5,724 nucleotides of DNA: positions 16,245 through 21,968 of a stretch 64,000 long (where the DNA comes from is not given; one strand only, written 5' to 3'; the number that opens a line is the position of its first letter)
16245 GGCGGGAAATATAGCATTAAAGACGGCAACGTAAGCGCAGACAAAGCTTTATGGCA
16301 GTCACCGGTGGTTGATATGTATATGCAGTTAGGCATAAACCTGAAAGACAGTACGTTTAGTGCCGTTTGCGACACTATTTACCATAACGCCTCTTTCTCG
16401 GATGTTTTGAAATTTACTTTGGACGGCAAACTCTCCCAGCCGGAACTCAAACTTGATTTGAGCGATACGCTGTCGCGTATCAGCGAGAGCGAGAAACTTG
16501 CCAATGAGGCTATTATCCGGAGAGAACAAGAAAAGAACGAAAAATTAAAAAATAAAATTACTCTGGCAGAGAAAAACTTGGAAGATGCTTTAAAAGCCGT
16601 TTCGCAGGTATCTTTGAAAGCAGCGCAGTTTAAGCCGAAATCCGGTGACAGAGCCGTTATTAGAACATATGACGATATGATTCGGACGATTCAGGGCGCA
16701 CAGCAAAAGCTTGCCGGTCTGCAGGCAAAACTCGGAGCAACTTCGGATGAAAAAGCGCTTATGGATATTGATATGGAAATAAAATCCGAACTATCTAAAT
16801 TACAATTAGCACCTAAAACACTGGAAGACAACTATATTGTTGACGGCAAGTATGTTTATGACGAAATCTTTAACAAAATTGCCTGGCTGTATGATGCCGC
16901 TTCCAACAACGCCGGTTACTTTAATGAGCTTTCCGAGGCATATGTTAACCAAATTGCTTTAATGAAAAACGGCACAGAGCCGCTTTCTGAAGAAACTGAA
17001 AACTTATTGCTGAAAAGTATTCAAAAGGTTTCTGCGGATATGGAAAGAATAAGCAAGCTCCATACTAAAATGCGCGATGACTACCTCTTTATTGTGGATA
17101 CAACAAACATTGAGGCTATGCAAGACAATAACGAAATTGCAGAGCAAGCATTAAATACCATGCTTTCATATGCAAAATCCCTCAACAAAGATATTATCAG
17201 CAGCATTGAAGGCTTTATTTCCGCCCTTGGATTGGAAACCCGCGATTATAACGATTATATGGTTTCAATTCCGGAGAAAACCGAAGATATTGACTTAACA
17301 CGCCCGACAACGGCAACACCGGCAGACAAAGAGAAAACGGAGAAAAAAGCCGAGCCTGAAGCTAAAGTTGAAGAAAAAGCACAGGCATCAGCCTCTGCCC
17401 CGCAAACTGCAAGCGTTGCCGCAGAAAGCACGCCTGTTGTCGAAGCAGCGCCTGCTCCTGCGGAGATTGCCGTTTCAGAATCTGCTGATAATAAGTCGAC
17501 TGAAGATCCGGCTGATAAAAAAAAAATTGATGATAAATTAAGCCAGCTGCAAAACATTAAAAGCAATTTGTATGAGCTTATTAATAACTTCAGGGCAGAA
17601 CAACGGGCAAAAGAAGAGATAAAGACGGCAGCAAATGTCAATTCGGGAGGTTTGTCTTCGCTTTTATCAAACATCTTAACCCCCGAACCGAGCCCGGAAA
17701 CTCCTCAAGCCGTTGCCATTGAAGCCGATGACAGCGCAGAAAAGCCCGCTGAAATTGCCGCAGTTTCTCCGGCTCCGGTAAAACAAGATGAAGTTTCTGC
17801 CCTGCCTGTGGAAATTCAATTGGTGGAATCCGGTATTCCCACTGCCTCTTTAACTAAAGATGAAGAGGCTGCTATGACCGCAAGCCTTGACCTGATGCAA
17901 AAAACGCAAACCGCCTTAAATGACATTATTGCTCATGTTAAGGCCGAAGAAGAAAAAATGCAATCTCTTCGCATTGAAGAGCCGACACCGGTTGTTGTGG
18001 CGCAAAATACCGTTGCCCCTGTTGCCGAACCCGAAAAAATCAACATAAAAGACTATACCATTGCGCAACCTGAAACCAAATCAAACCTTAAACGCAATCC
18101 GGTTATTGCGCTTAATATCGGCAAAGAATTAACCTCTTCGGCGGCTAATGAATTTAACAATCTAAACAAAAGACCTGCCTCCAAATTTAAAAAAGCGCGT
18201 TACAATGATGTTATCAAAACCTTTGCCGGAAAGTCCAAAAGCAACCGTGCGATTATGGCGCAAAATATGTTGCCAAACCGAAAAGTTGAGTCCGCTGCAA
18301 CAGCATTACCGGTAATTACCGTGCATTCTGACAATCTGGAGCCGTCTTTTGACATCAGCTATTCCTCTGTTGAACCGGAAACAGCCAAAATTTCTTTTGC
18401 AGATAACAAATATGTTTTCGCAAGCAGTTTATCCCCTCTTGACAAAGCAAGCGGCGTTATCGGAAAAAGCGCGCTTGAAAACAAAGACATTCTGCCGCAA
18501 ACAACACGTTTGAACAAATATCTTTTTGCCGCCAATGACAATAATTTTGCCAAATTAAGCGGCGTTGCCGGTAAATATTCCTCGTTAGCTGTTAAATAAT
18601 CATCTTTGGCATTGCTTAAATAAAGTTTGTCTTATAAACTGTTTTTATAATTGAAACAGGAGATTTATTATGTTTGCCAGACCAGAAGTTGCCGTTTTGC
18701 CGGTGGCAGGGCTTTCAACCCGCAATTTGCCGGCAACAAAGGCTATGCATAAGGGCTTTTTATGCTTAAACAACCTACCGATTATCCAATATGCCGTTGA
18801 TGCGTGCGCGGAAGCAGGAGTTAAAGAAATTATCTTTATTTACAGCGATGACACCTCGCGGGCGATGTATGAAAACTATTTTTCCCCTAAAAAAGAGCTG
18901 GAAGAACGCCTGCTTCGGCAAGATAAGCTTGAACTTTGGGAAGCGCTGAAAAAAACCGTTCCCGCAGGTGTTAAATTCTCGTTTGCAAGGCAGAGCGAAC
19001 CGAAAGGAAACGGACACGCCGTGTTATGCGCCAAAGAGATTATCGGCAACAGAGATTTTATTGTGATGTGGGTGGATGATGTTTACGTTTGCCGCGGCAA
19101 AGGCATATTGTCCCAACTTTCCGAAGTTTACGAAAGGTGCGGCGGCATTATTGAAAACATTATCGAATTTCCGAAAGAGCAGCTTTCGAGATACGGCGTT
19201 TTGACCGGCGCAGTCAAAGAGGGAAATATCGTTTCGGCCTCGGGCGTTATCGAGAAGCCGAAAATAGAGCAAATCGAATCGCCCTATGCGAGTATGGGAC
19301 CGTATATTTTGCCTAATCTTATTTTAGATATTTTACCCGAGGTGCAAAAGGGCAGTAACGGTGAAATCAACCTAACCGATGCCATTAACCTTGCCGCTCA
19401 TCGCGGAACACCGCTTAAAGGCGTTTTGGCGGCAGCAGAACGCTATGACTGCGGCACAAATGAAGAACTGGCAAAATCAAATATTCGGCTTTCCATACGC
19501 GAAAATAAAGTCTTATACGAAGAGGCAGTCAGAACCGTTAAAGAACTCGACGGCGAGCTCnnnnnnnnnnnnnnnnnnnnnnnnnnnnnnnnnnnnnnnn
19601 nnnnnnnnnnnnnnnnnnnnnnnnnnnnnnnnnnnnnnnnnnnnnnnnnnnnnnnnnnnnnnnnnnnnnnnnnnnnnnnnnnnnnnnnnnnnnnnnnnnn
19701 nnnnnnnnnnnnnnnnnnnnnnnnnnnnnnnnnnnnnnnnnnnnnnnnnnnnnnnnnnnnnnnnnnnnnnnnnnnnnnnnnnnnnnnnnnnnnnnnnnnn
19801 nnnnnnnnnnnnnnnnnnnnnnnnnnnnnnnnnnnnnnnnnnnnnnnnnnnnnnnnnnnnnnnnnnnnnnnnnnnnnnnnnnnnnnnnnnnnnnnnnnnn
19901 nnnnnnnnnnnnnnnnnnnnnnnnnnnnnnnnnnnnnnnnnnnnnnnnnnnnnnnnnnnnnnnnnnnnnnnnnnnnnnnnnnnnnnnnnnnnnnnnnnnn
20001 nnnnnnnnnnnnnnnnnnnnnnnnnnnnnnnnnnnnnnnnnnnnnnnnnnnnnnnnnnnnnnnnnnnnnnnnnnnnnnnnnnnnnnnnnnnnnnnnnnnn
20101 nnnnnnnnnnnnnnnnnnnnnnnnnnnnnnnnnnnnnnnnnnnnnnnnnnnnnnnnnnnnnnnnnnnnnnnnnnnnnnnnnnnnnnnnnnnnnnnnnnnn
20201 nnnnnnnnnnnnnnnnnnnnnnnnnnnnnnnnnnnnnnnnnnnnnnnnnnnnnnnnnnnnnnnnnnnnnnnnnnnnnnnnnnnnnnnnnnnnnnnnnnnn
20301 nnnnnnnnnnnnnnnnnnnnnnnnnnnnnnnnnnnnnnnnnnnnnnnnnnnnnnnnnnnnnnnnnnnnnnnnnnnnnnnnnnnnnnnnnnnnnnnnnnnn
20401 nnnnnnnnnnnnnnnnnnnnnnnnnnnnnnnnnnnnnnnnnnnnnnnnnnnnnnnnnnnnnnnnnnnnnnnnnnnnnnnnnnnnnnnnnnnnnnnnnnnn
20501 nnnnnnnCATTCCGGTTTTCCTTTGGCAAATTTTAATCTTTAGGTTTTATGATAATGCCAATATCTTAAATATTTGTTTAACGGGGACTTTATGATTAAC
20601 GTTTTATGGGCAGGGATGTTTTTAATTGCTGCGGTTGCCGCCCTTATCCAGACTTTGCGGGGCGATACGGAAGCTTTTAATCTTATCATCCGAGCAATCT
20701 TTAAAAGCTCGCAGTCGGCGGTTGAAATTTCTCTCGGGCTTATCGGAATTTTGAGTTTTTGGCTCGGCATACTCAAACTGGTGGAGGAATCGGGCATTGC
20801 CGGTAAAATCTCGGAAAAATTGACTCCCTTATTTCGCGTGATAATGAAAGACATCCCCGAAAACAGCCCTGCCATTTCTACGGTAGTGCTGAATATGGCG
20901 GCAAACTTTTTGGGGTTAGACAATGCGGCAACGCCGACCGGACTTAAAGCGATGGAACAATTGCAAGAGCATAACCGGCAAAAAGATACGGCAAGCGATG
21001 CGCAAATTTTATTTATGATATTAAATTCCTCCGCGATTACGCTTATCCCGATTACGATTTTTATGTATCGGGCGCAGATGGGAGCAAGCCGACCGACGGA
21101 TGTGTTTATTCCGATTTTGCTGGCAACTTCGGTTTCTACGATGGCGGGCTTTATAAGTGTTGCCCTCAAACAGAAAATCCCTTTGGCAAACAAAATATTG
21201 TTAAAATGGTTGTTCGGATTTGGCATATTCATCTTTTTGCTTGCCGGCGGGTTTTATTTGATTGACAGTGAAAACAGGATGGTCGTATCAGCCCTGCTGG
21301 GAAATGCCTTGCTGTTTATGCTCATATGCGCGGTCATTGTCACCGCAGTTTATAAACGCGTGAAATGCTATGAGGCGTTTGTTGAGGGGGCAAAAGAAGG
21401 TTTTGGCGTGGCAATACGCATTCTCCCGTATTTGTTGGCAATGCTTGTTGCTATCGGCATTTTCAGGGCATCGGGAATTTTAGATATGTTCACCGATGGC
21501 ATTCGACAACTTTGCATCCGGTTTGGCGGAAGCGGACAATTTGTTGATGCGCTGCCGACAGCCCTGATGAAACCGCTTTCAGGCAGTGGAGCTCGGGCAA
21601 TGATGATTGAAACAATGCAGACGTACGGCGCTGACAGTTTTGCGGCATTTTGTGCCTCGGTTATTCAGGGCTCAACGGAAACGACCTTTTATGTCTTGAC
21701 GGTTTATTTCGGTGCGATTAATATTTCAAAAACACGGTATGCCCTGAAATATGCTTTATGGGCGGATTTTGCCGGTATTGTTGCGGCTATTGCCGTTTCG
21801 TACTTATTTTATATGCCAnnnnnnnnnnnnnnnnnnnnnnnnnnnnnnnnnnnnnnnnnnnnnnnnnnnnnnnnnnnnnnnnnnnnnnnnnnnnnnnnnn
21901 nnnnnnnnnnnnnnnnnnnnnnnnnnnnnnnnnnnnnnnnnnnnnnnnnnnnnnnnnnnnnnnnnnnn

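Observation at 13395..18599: Oversized AsmA-family protein (1734 aa) whose C-terminal half is coiled-coil and low-complexity rather than the usual DUF490-type region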

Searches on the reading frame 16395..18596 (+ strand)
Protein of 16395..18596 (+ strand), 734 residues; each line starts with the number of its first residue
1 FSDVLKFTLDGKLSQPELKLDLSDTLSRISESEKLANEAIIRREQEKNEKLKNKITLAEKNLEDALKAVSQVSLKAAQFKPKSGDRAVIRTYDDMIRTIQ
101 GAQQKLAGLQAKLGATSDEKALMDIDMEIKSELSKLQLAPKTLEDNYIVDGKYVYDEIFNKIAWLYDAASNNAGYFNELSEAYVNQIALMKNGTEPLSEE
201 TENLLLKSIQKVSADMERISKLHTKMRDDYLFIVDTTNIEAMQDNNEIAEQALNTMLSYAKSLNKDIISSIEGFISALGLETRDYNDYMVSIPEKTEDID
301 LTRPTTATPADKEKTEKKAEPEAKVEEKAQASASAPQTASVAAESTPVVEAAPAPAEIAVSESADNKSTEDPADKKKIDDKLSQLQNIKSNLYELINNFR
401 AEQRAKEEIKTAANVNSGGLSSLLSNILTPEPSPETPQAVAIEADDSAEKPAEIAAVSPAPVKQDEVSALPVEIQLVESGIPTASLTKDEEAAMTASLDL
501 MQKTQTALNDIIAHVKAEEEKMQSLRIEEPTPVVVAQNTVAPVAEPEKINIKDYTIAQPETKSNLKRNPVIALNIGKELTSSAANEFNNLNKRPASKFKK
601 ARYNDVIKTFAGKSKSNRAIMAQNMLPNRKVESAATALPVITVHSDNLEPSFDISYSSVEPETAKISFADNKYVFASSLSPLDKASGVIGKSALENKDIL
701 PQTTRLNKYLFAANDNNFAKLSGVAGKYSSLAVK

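Call 33: search_solved_structures(query=A3, max_evalue=1)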
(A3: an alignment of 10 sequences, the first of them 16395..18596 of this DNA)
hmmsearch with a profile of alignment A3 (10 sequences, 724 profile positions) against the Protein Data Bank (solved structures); distinct sequences matched with E-value up to 1: 2.
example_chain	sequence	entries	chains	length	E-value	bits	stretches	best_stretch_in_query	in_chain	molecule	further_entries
5cws_C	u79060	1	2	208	0.035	15.9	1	42-117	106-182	Nucleoporin NSP1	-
7tbi_M1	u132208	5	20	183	0.041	15.7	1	42-115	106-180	Nsp1 | NUP62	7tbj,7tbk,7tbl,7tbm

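Call 47: search_protein_representatives(alignment_id=A3)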
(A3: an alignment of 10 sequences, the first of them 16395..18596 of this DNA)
Query: 10 sequences, 724 profile positions. Proteins with E-value up to 0.001 (for the whole library): 45; up to 1e-10: 40; up to 1e-30: 26. The best 45 are listed.
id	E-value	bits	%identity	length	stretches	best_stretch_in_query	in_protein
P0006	2.0e-253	859.7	-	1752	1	1-724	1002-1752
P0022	4.4e-222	756.1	-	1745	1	1-722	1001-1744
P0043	1.3e-219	748.0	-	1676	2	1-423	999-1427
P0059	2.2e-219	747.2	-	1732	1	1-724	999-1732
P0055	1.7e-183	628.5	-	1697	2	1-316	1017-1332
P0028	7.2e-183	626.5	-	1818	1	1-724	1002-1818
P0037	3.7e-175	601.0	-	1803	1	1-723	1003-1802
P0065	2.2e-167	575.3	-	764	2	22-366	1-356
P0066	3.0e-167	574.9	-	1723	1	1-724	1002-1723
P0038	5.2e-167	574.1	-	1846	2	1-515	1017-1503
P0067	1.3e-166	572.8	-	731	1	35-724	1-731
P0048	5.8e-154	530.9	-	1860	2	1-552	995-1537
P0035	1.3e-149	516.6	-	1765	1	1-724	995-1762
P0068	3.6e-140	485.3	-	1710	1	1-724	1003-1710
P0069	1.7e-133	463.3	-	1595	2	1-516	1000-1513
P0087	7.9e-14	67.7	-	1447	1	6-187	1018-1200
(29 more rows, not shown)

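Call 54: find_encoding_contigs(protein=P0087, flank=8000, max_places=3)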
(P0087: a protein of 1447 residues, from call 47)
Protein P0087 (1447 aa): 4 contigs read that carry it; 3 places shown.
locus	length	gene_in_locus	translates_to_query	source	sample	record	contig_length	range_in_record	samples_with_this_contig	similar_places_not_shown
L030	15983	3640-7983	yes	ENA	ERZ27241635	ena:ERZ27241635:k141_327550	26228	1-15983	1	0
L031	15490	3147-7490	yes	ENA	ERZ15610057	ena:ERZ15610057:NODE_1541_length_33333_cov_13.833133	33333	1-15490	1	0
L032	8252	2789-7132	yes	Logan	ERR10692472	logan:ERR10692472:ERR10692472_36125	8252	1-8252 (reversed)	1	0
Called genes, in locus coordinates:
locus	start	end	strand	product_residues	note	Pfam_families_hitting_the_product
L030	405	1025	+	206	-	-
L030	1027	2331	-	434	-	PF02885:Glycos_trans_3N, PF00591:Glycos_transf_3, PF07831:PYNP_C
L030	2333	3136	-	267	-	PF01048:PNP_UDP_1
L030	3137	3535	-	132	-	PF00383:dCMP_cyt_deam_1, PF08211:dCMP_cyt_deam_2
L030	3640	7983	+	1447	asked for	PF05170:AsmA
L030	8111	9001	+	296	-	PF00483:NTP_transferase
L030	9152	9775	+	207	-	-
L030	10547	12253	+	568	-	PF01979:Amidohydro_1, PF07969:Amidohydro_3 (faint), PF13382:Adenine_deam_C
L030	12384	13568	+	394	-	PF00817:IMS, PF11799:IMS_C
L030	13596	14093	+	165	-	-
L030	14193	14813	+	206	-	-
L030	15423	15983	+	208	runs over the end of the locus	-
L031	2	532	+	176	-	?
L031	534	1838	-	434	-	PF02885:Glycos_trans_3N, PF00591:Glycos_transf_3, PF07831:PYNP_C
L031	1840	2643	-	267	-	PF01048:PNP_UDP_1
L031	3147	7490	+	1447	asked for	PF05170:AsmA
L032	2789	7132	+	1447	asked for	PF05170:AsmA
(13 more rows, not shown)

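Call 68: search_protein_families(library=pfam, proteins=[P0087], max_evalue=0.001)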
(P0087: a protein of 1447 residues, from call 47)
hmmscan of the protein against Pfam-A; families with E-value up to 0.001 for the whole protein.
P0087 (1447 aa): 1 family
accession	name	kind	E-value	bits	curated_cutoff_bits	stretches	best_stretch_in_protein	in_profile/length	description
PF05170.20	AsmA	-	2.9e-30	106.1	29.8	2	2-197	5-197/607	AsmA family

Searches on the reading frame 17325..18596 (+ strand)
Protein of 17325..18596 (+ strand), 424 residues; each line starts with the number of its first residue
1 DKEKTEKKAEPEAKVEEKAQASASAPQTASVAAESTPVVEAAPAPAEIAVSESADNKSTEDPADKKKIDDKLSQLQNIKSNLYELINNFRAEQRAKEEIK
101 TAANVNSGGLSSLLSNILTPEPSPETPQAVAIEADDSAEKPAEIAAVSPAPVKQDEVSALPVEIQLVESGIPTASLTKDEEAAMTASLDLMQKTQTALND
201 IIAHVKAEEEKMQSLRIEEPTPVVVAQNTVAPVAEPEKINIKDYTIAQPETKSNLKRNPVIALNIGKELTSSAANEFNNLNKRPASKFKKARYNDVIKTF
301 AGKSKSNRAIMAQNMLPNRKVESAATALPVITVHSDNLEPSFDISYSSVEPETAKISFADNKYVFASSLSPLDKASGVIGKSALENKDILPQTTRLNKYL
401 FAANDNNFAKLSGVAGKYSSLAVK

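Call 34: search_protein_families(library=pfam, proteins=[window:17325-18596:+], max_evalue=10)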
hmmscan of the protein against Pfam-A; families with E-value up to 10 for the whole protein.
window:17325-18596:+ (424 aa): 2 families
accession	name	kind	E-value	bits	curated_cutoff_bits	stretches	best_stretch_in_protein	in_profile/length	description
PF15003.11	HAUS2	-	0.017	15.3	27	1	154-206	51-101/191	HAUS augmin-like complex subunit 2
PF16591.11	HBM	-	0.13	12.1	29.8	1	59-118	64-123/254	Helical bimodular sensor domain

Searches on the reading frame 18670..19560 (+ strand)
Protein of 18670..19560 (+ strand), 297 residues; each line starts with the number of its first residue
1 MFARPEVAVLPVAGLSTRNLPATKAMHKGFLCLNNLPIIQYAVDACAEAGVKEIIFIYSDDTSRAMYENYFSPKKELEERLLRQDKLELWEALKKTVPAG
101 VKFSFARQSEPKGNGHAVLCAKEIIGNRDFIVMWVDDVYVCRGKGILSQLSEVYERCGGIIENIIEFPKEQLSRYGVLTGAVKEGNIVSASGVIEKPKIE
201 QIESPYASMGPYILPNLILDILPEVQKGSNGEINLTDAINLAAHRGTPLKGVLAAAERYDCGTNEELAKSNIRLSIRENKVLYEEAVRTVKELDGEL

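Call 9: search_protein_families(library=pfam, proteins=[window:18670-19560:+], max_evalue=0.001)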
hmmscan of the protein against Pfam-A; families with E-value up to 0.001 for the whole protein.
window:18670-19560:+ (297 aa): 1 family
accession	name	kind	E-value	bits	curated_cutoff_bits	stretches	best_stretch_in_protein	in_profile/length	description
PF00483.29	NTP_transferase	-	6e-19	69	21.2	1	12-269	6-237/245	Nucleotidyl transferase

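Call 72: search_protein_families(library=ncbifam, proteins=[window:18670-19560:+], max_evalue=0.001)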
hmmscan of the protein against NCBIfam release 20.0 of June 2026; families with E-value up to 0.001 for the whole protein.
window:18670-19560:+ (297 aa): 14 families
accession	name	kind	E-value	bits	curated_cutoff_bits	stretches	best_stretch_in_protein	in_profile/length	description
TIGR01099.1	galU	equivalog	4.8e-62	209.9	326.8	1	8-267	4-258/261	UTP--glucose-1-phosphate uridylyltransferase GalU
NF009928.0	PRK13389.1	equivalog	5e-41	140.8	548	1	7-281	10-286/302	UTP--glucose-1-phosphate uridylyltransferase GalU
NF007516.0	PRK10122.1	equivalog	3.9e-38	131.3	534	1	8-280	6-282/297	UTP--glucose-1-phosphate uridylyltransferase GalF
TIGR01105.1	galF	equivalog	1.2e-35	123.2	659.2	1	8-280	6-282/297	GalU regulator GalF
TIGR01208.1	rmlA_long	equivalog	1.2e-24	86.8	320.25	2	89-274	60-234/353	glucose-1-phosphate thymidylyltransferase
TIGR03992.1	Arch_glmU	subfamily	8e-23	80.9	292.1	2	91-269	62-222/393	bifunctional sugar-1-phosphate nucleotidylyltransferase/acetyltransferase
NF041313.1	UDPGP_AglF_Halo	equivalog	1e-19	70.9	400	1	100-274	70-234/234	UTP--glucose-1-phosphate uridylyltransferase AglF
TIGR01207.1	rmlA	equivalog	2.1e-14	53.3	360.65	1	95-269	66-231/286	glucose-1-phosphate thymidylyltransferase RfbA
NF041173.1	Sug_nt_acttase_Thmprot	equivalog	9.6e-13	47.8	600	1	101-263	70-216/405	bifunctional sugar-1-phosphate nucleotidylyltransferase/acetyltransferase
NF012024.0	PRK15480.1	equivalog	1.2e-10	41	588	1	97-267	72-233/292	glucose-1-phosphate thymidylyltransferase RfbA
NF010933.0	PRK14353.1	equivalog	1.5e-07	30.4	505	1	100-283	70-251/453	bifunctional UDP-N-acetylglucosamine diphosphorylase/glucosamine-1-phosphate N-acetyltransferase GlmU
NF010937.0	PRK14357.1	equivalog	1.6e-06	27.3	658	1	91-244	54-201/448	bifunctional UDP-N-acetylglucosamine diphosphorylase/glucosamine-1-phosphate N-acetyltransferase GlmU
NF010935.0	PRK14355.1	equivalog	1.7e-06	26.9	718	1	92-277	59-245/459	bifunctional UDP-N-acetylglucosamine diphosphorylase/glucosamine-1-phosphate N-acetyltransferase GlmU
TIGR01173.1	glmU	equivalog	3.3e-05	22.9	366.85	1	101-279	65-239/452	bifunctional UDP-N-acetylglucosamine diphosphorylase/glucosamine-1-phosphate N-acetyltransferase GlmU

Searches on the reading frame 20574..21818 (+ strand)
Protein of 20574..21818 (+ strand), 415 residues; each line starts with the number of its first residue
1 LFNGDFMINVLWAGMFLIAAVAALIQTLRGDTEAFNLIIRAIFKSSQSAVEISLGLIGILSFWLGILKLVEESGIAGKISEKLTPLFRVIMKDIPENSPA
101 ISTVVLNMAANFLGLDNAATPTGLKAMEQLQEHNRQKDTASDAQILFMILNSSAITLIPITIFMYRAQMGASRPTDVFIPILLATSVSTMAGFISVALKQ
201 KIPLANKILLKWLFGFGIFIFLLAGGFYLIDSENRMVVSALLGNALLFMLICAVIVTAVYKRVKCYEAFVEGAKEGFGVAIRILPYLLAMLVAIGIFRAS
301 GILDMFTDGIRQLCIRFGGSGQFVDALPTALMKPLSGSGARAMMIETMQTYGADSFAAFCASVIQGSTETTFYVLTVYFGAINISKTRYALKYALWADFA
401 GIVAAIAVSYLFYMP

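Call 63: search_protein_families(library=pfam, proteins=[window:20574-21818:+], max_evalue=0.001)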
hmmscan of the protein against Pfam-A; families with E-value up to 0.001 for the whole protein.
window:20574-21818:+ (415 aa): 1 family
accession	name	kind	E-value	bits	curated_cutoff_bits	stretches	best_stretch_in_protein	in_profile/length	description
PF07670.19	Gate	-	4.3e-20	72.6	29.6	2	54-164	2-100/104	Nucleoside recognition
